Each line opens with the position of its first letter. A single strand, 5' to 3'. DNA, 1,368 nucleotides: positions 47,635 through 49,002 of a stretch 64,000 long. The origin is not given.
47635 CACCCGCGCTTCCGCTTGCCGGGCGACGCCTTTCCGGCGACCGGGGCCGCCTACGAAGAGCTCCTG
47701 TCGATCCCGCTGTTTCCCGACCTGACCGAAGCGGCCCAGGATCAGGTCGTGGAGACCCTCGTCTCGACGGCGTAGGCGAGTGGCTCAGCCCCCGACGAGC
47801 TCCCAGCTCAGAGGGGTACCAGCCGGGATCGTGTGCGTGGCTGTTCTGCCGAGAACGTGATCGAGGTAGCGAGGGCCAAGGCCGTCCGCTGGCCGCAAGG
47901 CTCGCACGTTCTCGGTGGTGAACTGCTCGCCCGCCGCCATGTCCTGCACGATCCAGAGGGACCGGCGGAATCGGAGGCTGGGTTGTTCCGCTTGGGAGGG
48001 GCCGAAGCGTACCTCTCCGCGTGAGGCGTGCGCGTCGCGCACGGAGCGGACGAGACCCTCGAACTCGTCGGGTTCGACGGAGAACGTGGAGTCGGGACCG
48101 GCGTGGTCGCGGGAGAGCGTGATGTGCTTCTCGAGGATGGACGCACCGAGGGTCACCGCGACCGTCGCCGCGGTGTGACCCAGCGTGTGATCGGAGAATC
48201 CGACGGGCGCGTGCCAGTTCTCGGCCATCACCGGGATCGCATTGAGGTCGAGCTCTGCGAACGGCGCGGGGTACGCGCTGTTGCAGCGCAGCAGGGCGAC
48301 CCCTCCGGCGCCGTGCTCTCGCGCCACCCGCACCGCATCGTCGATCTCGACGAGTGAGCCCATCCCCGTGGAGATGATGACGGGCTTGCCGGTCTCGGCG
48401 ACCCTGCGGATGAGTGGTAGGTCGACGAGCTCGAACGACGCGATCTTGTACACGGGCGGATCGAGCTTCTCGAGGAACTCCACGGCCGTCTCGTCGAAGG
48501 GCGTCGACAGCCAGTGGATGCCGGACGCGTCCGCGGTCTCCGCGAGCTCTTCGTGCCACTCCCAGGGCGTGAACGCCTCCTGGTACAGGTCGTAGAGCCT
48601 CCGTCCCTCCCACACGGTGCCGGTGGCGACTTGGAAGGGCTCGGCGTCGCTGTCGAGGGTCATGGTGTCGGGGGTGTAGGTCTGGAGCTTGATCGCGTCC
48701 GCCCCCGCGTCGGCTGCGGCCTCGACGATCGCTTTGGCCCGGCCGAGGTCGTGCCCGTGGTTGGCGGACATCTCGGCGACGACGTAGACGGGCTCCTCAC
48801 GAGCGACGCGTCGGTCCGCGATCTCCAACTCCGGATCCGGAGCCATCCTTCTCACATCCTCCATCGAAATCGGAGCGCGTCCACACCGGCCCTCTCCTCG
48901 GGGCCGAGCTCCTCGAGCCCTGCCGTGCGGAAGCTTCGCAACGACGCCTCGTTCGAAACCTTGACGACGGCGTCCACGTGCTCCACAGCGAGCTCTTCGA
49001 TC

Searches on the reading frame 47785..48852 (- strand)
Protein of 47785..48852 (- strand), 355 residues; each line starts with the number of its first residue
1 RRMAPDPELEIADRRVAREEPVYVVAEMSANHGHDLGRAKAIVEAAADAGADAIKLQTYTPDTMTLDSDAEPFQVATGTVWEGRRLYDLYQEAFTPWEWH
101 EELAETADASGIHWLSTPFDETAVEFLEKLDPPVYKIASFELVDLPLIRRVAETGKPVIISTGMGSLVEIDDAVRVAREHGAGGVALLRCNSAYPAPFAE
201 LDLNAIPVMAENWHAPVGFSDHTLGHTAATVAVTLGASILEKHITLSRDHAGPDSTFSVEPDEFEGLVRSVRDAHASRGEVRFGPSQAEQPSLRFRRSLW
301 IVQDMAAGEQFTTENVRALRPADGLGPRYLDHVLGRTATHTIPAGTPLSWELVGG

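Call 82: search_protein_families(library=ncbifam, proteins=[window:47785-48852:-], max_evalue=1e-10)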
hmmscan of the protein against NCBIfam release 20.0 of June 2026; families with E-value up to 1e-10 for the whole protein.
window:47785-48852:- (355 aa): 2 families
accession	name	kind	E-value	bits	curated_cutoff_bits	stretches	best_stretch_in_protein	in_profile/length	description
TIGR03586.1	PseI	equivalog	3.8e-134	447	340.25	1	22-348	2-327/327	pseudaminic acid synthase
TIGR03569.1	NeuB_NnaB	equivalog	6.3e-87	291.7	399.65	1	22-346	1-327/329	N-acetylneuraminate synthase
